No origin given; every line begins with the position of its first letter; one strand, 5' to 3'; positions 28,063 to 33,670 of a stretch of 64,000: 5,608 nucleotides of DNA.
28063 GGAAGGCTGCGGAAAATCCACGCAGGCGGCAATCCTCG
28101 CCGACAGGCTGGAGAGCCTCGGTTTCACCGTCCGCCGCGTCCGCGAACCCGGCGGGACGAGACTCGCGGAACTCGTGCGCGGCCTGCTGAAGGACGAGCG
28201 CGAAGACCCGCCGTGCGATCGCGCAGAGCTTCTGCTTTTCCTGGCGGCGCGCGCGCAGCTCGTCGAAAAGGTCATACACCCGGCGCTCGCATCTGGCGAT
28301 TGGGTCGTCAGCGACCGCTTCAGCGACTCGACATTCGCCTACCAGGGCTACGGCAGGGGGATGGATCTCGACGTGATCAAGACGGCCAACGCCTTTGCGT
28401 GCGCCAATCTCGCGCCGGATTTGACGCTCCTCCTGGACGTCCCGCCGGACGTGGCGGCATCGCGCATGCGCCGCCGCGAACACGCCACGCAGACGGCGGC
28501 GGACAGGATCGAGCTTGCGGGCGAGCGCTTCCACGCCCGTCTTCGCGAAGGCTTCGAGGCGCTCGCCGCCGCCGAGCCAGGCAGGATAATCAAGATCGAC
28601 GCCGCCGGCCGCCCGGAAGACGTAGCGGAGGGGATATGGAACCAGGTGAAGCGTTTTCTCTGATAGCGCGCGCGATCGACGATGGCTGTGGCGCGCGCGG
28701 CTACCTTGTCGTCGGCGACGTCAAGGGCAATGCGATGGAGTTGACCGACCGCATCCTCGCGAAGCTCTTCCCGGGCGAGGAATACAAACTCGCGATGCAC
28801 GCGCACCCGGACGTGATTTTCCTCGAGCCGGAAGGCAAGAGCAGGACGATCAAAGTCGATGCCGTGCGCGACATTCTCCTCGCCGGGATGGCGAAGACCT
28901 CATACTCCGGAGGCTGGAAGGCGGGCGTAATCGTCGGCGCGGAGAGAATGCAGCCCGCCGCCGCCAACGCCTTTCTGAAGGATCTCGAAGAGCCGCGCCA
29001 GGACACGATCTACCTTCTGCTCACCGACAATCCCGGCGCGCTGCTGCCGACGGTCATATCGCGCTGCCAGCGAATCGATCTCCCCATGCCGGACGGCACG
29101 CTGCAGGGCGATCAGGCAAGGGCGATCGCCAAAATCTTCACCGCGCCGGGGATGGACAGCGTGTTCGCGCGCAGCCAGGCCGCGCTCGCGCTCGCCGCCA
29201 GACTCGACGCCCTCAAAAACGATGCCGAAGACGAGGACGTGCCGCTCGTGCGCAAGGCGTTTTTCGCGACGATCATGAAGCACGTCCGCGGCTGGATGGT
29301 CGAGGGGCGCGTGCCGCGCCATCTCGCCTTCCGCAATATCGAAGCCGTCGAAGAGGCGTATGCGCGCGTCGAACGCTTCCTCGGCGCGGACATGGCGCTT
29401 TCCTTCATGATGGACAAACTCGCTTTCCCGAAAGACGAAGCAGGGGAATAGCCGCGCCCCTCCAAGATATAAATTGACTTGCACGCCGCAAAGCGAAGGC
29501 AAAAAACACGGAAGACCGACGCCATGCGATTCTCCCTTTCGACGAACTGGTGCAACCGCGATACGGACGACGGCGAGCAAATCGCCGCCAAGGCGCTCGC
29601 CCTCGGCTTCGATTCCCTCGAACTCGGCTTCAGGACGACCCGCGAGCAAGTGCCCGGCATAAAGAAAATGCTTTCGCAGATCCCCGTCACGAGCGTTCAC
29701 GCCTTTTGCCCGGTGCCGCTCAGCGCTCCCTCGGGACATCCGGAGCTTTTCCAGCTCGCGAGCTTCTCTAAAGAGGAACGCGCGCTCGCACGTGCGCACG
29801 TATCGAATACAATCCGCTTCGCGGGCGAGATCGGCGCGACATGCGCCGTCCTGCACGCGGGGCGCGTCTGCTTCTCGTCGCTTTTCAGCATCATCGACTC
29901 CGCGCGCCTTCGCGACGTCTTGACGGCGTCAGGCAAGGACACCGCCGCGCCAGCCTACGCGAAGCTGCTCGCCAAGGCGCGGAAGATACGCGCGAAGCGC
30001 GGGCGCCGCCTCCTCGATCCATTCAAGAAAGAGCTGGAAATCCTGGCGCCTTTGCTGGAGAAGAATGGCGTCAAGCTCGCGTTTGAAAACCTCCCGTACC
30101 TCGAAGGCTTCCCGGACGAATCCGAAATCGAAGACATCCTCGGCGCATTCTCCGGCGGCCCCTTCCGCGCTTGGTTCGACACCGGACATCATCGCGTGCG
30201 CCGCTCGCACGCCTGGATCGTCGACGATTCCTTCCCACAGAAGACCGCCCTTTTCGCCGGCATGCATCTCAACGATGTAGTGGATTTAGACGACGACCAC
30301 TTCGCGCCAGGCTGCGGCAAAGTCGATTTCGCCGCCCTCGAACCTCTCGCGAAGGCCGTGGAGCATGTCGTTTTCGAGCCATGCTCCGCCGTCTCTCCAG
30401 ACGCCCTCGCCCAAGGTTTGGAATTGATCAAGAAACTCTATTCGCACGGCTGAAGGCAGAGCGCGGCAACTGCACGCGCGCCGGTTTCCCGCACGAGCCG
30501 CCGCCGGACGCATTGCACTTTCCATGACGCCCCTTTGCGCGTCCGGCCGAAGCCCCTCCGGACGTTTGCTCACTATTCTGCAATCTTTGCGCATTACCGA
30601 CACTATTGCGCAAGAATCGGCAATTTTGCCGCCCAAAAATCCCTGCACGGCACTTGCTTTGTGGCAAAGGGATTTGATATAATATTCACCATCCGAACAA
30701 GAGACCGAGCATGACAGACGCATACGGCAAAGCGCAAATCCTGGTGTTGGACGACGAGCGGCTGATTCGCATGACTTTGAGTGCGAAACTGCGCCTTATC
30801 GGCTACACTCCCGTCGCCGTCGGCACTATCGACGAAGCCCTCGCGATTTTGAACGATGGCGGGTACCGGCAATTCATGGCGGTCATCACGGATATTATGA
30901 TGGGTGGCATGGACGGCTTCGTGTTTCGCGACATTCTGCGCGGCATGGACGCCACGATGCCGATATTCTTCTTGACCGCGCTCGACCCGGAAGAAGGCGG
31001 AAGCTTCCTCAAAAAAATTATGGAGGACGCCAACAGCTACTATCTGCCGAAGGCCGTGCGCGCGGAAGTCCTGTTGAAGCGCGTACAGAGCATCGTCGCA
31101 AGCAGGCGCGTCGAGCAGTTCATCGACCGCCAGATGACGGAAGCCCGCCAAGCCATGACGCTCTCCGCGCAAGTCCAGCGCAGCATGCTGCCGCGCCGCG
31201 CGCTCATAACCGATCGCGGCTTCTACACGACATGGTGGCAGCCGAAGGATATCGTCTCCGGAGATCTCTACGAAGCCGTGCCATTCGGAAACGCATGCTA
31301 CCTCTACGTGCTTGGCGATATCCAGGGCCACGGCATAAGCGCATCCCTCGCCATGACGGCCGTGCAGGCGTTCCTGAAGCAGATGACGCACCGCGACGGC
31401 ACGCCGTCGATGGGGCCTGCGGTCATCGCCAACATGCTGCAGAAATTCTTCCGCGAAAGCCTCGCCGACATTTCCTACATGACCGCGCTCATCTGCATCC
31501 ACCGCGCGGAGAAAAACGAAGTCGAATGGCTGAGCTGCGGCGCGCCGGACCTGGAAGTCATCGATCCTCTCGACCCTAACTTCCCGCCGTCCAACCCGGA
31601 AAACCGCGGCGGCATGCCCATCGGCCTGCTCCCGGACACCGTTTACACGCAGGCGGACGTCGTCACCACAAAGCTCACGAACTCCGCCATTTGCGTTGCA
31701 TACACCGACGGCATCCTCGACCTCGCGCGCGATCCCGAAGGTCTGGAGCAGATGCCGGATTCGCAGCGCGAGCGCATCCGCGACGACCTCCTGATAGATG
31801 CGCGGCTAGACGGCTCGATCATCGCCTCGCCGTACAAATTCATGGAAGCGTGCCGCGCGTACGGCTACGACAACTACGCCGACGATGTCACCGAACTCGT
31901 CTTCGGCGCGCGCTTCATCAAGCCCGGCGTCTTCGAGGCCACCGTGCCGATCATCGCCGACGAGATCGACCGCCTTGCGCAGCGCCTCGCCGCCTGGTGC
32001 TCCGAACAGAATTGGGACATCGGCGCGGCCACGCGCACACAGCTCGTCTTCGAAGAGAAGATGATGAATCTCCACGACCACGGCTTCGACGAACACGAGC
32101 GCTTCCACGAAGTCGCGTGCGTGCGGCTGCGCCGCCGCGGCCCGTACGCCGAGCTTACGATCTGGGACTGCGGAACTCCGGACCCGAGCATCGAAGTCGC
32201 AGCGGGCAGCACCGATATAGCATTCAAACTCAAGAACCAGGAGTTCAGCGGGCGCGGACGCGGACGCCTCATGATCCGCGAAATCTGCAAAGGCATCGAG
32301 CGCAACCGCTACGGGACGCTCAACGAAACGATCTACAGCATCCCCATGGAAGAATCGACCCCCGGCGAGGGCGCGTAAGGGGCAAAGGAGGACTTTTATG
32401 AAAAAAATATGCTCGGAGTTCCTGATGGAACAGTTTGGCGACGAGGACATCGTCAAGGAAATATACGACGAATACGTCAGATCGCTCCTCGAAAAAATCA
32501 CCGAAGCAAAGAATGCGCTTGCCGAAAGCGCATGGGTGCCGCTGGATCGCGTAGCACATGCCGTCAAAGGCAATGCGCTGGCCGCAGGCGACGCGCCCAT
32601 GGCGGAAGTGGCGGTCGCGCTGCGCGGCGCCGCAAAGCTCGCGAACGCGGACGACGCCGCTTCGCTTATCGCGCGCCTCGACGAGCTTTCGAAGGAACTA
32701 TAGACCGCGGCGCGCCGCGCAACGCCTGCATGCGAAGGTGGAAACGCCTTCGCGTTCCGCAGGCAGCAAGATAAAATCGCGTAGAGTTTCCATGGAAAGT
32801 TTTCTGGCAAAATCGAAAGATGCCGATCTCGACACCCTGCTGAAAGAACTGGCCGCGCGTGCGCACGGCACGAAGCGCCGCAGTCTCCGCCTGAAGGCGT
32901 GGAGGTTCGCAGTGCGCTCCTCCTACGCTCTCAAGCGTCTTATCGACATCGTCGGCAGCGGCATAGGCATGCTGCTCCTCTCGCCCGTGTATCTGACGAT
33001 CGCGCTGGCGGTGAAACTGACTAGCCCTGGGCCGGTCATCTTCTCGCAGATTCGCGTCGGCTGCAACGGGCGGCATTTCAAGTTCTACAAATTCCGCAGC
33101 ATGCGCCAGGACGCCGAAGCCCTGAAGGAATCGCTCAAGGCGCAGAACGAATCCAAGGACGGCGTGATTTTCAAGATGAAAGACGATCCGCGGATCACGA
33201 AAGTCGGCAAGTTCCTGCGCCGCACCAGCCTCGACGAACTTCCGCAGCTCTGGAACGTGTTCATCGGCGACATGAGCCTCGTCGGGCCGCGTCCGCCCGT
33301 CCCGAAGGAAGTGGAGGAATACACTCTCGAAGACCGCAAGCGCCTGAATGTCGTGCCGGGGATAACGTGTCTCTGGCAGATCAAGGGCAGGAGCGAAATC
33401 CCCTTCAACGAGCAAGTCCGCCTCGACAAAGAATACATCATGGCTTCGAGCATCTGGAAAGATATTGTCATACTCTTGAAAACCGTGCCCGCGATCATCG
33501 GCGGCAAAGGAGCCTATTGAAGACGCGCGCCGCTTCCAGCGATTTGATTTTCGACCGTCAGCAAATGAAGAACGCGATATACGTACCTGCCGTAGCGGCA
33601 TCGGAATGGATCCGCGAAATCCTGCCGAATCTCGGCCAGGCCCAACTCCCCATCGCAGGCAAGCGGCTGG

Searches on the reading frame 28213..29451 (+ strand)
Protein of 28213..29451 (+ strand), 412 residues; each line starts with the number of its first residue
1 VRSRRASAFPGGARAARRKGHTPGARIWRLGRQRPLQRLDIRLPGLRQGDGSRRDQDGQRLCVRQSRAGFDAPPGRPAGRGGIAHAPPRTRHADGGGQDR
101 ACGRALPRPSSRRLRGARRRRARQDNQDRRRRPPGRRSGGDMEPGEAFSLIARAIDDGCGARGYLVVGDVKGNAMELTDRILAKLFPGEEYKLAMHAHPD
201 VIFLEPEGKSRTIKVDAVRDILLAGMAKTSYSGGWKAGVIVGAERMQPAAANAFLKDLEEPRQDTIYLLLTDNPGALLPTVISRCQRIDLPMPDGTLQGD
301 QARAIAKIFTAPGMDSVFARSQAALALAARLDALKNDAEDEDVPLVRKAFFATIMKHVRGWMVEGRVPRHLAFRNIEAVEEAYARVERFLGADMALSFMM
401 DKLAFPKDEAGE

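Call 11: search_protein_families(library=pfam, proteins=[window:28213-29451:+])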
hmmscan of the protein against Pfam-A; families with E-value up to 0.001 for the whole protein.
window:28213-29451:+ (412 aa): 1 family
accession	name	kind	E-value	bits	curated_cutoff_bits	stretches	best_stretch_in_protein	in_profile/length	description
PF13177.12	DNA_pol3_delta2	-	6.9e-26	91.6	27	1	154-291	12-158/161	DNA polymerase III, delta subunit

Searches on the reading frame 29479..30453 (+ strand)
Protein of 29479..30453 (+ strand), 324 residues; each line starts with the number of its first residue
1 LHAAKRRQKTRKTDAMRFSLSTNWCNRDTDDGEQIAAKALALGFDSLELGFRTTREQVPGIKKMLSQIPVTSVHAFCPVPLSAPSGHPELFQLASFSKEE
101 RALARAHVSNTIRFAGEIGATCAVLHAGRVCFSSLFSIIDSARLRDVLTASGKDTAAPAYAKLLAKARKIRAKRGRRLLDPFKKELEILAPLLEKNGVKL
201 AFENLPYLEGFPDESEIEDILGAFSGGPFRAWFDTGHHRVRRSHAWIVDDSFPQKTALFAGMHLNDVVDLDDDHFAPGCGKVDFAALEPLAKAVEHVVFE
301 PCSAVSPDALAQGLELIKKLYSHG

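Call 74: search_protein_families(library=pfam, proteins=[window:29479-30453:+], max_evalue=0.0001)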
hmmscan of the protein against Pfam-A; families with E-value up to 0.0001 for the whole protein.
window:29479-30453:+ (324 aa): 1 family
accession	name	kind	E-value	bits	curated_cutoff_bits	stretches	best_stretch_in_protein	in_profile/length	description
PF01261.30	AP_endonuc_2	-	8.1e-19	68.7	31.1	1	37-319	2-248/249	Xylose isomerase-like TIM barrel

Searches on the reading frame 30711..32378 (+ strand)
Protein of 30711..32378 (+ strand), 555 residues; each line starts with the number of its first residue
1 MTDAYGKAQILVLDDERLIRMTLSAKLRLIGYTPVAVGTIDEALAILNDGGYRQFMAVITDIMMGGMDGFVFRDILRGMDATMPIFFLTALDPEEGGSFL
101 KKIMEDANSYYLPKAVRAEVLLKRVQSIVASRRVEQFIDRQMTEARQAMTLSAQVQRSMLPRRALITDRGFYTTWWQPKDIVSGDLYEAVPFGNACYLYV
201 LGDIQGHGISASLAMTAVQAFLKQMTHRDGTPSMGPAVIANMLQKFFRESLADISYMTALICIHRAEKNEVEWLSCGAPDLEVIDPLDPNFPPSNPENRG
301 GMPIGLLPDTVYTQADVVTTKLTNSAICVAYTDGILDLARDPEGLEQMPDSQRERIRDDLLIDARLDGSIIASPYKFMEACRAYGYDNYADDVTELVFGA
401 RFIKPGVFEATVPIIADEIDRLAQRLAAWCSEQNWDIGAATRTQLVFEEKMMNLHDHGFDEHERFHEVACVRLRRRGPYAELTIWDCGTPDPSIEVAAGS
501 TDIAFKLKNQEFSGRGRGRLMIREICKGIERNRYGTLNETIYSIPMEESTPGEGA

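Call 74: search_protein_families(library=pfam, proteins=[window:30711-32378:+], max_evalue=0.0001)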
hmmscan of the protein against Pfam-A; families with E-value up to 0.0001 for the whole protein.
window:30711-32378:+ (555 aa): 3 families
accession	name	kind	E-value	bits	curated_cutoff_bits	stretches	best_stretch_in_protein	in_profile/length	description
PF07228.17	SpoIIE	-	7.6e-22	78.6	25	1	196-398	4-189/192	Stage II sporulation protein E (SpoIIE)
PF00072.30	Response_reg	-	3.8e-11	43.6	30.2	1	10-126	1-111/111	Response regulator receiver domain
PF13581.12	HATPase_c_2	-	1.3e-06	28.9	27.4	1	418-535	7-118/127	Histidine kinase-like ATPase domain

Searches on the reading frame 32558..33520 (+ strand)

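Call 74: search_protein_families(library=pfam, proteins=[window:32558-33520:+], max_evalue=0.0001)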
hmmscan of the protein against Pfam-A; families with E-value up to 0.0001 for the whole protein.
window:32558-33520:+ (320 aa): 1 family
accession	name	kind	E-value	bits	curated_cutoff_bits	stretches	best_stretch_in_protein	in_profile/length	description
PF02397.22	Bac_transf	-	5.9e-68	228.4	27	1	126-314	1-178/179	Bacterial sugar transferase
